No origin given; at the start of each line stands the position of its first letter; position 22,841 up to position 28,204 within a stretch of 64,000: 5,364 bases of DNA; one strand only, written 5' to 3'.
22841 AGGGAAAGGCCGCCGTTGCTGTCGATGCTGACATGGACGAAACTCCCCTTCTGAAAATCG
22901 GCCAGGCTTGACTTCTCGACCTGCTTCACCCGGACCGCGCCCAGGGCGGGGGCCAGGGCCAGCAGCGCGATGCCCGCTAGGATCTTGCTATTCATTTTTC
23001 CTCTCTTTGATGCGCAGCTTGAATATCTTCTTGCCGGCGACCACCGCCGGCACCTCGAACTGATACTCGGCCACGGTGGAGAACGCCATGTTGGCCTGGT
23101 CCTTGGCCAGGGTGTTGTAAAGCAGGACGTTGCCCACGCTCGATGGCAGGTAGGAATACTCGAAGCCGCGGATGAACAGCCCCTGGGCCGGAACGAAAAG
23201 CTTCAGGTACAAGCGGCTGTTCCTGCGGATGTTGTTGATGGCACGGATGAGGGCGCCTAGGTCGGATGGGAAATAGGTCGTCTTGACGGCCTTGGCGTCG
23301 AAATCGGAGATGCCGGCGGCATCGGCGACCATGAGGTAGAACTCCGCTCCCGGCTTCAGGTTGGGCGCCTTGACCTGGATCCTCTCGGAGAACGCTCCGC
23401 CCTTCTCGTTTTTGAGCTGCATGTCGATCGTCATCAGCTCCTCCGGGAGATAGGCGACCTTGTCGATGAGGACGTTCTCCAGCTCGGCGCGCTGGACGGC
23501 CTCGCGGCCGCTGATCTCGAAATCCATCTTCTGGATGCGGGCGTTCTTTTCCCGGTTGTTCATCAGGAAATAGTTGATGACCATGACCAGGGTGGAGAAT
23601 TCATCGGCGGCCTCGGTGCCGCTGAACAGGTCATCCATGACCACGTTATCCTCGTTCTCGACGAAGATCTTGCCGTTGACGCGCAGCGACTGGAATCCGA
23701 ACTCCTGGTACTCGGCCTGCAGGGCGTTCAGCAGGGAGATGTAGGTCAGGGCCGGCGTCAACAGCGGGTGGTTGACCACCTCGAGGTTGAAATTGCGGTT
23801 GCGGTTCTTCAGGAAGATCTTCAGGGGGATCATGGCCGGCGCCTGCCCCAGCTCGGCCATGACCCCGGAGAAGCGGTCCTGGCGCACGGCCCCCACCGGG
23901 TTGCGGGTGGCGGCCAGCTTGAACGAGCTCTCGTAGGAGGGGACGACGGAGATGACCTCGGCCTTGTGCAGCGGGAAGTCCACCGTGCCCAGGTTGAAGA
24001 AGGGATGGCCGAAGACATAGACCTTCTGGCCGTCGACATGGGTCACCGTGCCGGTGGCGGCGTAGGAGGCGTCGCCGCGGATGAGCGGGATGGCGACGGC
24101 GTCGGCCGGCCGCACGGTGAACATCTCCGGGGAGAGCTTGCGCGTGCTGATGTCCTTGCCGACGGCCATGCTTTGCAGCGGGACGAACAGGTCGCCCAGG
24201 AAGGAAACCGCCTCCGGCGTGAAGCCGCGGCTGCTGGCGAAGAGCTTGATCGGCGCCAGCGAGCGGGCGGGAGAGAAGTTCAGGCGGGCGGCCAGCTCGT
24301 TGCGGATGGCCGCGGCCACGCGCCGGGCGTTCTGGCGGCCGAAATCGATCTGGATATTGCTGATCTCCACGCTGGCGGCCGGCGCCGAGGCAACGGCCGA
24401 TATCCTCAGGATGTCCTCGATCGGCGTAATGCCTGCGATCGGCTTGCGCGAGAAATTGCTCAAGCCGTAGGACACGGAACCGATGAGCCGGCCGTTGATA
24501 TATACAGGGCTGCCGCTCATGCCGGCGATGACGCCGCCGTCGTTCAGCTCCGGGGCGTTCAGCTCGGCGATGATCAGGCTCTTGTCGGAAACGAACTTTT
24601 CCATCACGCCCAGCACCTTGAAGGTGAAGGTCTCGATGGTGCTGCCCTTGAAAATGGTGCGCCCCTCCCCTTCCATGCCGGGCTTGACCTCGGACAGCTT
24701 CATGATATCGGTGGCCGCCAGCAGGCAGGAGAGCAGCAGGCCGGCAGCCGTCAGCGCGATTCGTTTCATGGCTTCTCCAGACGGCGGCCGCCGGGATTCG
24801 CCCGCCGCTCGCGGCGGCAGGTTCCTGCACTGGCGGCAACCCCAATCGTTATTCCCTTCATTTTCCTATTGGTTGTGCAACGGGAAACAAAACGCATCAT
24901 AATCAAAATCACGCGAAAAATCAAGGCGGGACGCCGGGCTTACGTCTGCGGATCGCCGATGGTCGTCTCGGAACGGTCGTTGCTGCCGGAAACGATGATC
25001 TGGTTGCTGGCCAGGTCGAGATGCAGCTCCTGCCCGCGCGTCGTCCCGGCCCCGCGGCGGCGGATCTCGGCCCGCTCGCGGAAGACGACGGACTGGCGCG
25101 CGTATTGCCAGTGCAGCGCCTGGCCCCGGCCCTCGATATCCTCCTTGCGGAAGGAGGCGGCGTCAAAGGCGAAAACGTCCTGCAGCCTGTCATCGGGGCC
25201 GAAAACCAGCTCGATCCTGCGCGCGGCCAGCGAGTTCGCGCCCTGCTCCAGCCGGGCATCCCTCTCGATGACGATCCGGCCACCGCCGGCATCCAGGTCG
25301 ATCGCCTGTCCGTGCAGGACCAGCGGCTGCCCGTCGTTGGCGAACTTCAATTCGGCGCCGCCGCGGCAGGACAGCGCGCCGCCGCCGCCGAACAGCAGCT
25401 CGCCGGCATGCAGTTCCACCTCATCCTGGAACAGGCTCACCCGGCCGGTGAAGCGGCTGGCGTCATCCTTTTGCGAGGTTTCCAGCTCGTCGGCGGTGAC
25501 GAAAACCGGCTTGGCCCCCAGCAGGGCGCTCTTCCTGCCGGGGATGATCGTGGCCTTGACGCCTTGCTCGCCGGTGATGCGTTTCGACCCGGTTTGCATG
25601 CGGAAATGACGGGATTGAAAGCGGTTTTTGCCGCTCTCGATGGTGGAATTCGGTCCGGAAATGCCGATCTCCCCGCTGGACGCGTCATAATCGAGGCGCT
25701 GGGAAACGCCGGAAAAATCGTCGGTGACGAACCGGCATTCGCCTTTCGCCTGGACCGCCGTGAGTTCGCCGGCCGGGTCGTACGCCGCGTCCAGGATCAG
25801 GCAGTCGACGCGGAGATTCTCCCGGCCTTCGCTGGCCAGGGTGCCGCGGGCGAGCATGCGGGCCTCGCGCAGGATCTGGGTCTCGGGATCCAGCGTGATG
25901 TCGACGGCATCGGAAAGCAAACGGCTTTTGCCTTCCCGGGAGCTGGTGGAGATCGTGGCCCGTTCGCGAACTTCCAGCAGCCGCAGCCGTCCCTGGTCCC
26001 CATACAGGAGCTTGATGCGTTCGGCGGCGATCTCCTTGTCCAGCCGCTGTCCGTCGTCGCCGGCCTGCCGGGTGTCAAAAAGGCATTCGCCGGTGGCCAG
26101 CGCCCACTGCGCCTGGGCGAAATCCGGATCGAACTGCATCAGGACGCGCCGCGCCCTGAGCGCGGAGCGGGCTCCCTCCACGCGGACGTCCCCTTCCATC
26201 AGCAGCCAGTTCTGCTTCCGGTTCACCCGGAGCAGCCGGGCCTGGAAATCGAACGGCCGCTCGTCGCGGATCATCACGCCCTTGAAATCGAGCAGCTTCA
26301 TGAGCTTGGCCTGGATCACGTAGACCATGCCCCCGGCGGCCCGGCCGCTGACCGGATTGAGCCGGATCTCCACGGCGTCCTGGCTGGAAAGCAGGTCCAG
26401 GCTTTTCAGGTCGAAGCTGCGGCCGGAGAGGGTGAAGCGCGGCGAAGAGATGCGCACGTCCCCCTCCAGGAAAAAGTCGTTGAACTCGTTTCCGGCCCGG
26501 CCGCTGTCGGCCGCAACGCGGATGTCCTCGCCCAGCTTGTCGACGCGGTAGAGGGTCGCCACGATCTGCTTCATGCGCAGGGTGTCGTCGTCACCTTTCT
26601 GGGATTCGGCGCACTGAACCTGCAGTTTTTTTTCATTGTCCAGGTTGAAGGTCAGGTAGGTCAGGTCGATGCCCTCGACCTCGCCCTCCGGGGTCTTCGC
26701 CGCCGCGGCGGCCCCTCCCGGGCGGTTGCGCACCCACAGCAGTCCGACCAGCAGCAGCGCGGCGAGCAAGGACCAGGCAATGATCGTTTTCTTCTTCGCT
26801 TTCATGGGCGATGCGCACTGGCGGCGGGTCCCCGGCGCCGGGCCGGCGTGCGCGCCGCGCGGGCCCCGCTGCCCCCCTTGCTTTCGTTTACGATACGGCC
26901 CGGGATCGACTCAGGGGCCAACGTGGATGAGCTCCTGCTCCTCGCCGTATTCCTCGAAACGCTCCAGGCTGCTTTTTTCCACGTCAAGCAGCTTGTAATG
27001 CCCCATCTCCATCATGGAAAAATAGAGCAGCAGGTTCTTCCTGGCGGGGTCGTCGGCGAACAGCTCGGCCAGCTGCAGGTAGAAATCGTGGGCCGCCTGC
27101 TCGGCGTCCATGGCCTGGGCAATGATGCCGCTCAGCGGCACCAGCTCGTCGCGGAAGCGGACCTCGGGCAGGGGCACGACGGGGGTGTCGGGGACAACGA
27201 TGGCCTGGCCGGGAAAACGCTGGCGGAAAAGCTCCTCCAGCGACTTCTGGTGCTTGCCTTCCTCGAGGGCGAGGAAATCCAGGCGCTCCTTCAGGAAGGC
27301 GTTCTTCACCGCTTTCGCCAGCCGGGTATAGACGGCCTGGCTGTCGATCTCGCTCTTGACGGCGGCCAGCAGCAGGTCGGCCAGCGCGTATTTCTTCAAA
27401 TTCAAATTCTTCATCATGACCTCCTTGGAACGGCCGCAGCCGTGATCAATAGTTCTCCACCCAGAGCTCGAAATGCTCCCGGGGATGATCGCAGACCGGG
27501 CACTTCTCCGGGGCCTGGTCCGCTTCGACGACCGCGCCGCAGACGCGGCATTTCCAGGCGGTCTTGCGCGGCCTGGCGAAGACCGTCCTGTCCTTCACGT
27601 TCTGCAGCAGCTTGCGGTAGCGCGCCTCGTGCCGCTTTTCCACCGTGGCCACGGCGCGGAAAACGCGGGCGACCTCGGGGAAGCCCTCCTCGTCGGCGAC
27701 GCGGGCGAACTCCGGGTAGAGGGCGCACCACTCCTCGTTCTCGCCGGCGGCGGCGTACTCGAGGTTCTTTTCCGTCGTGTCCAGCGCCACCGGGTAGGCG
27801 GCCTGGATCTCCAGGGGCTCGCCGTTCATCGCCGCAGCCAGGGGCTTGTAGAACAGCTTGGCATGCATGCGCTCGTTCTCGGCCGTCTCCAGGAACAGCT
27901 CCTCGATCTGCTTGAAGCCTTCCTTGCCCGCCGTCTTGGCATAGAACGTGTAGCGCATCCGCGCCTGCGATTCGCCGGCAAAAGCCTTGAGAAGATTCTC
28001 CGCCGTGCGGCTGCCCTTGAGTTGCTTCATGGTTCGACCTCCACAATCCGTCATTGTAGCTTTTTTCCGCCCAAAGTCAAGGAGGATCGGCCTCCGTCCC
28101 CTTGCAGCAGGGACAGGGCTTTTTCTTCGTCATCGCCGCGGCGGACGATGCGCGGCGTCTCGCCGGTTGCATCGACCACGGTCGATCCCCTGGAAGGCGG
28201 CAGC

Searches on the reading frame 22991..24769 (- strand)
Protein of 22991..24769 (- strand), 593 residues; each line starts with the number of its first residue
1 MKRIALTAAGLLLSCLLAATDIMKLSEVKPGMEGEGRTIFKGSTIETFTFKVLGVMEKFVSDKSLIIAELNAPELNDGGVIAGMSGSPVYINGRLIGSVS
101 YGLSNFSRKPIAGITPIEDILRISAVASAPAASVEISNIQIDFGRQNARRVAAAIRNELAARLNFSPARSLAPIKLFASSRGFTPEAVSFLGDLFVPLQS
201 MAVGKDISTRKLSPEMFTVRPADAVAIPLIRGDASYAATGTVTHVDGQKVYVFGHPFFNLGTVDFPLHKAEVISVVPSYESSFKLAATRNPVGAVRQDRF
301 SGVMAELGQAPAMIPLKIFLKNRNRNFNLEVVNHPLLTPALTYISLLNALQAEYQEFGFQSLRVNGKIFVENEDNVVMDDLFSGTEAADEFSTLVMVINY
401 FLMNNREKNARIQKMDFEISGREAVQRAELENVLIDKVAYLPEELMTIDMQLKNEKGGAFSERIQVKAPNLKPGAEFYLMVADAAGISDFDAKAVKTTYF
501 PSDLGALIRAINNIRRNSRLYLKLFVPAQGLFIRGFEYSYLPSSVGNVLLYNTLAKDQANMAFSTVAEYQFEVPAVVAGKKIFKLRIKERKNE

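Call 57: search_protein_families(library=pfam, proteins=[window:22991-24769:-], max_evalue=0.00001)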
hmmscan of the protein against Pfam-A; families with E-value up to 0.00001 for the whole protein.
window:22991-24769:- (593 aa): 1 family
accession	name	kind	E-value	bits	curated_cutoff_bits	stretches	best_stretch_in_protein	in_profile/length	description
PF05580.18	Peptidase_S55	-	1.7e-07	32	25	1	26-105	116-196/210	SpoIVB peptidase S55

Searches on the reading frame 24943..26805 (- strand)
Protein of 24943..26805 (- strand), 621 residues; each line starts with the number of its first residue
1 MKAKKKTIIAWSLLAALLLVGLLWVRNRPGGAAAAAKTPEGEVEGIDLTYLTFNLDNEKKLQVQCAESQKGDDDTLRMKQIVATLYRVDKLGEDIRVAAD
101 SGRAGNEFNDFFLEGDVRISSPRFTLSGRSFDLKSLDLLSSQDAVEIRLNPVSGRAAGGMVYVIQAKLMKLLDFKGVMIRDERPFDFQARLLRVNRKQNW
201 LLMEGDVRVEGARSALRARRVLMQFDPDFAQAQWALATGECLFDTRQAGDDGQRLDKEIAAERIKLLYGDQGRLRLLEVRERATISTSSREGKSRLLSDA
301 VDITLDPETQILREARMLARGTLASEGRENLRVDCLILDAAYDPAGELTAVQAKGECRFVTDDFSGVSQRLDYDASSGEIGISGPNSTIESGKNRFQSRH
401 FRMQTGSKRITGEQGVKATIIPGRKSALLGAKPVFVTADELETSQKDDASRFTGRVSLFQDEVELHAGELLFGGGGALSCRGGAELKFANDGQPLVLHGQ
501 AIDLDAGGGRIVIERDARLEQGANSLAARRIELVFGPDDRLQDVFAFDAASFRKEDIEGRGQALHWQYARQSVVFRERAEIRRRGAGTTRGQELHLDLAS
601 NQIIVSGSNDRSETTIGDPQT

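Call 57: search_protein_families(library=pfam, proteins=[window:24943-26805:-], max_evalue=0.00001)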
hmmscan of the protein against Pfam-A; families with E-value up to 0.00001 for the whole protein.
window:24943-26805:- (621 aa): 2 families
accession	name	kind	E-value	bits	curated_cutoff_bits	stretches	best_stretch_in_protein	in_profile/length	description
PF03968.19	LptD_N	-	9.7e-15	55.2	20.4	0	436-532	2-106/113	LptA/(LptD N-terminal domain) LPS transport protein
PF06835.18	LptC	-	1.1e-06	28.9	21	0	13-172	2-167/175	Lipopolysaccharide-assembly, LptC-related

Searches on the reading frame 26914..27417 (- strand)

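Call 57: search_protein_families(library=pfam, proteins=[window:26914-27417:-], max_evalue=0.00001)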
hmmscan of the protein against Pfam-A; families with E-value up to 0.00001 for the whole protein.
window:26914-27417:- (168 aa): 1 family
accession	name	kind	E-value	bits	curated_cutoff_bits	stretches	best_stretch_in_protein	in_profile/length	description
PF02915.23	Rubrerythrin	-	1.5e-14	54.9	22.8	1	14-145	1-134/137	Rubrerythrin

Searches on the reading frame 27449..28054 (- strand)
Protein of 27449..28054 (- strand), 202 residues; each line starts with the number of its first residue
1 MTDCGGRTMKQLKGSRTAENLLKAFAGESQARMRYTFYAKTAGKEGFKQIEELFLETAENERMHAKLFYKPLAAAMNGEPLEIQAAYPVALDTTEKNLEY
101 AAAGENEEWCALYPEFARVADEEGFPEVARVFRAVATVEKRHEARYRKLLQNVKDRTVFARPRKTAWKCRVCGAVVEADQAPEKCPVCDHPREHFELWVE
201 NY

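Call 57: search_protein_families(library=pfam, proteins=[window:27449-28054:-], max_evalue=0.00001)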
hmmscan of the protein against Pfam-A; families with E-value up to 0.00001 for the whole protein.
window:27449-28054:- (202 aa): 4 families
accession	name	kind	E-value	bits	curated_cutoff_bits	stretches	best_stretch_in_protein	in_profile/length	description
PF02915.23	Rubrerythrin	-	7.8e-31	107.7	22.8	1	19-150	1-137/137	Rubrerythrin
PF21349.2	RUBY_RBDX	-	2.9e-14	52.6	26.5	1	167-196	1-30/30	Rubrerythrin, rubredoxin-like domain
PF23458.2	DUF7130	-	1.2e-07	32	35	1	162-200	49-88/89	Domain of unknown function (DUF7130)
PF00210.30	Ferritin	-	1.9e-07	31.5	24.5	1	19-154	2-140/142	Ferritin-like domain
